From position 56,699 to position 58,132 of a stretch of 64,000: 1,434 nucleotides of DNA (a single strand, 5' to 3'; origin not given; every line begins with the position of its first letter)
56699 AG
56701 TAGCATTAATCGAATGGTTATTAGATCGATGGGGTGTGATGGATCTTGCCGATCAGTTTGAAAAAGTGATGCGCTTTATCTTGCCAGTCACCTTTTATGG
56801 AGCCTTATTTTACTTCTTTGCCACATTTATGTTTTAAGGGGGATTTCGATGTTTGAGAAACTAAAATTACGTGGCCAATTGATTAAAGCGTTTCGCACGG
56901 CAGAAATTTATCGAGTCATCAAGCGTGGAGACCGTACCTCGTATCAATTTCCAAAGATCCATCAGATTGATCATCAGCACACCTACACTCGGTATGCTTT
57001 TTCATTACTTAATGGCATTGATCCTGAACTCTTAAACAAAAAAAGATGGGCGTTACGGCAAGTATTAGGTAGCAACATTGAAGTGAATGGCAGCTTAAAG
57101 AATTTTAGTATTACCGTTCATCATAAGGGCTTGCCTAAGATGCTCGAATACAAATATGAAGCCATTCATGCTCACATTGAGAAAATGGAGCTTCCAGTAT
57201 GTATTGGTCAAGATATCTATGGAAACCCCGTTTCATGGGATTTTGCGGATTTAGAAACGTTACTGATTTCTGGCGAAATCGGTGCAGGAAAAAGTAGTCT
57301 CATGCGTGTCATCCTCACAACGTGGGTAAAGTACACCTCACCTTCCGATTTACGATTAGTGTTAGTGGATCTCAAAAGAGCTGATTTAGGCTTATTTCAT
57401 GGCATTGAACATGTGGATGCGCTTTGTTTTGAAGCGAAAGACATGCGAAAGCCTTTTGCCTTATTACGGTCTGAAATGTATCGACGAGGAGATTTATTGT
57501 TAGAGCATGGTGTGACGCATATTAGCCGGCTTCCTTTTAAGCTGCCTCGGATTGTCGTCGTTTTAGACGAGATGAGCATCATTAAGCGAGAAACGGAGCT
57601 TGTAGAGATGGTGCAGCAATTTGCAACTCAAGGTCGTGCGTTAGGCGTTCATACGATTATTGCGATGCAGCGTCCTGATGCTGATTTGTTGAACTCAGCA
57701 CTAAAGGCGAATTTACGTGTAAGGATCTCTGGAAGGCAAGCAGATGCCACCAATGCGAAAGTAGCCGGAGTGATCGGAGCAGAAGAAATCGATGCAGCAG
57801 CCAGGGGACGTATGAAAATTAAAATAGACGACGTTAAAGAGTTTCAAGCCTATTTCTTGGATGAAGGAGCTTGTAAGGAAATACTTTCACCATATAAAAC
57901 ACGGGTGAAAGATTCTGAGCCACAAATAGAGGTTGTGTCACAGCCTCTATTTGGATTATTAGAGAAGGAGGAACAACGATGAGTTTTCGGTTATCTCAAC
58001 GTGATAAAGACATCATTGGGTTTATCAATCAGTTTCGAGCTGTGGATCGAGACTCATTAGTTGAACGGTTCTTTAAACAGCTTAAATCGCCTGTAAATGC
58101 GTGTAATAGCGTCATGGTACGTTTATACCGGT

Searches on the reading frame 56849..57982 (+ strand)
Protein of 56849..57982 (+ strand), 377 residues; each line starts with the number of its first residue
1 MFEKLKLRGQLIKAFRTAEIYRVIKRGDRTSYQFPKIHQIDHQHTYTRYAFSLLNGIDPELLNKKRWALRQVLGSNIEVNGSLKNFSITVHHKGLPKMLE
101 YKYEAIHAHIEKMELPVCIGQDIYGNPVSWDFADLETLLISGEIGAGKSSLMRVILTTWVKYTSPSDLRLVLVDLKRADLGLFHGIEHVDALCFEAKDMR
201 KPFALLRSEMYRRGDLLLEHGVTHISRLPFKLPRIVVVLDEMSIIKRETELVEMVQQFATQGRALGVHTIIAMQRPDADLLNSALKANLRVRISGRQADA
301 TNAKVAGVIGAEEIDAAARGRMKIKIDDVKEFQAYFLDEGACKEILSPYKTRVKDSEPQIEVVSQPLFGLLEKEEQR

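Call 25: search_protein_families(library=pfam, proteins=[window:56849-57982:+], max_evalue=0.001)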
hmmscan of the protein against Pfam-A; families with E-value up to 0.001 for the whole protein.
window:56849-57982:+ (377 aa): 2 families
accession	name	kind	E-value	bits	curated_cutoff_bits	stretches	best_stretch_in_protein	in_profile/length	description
PF01580.24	FtsK_SpoIIIE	-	5.3e-19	69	24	1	107-227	10-133/221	FtsK/SpoIIIE family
PF12846.13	AAA_10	-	0.00054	19.5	27.5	0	236-304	243-310/362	AAA-like domain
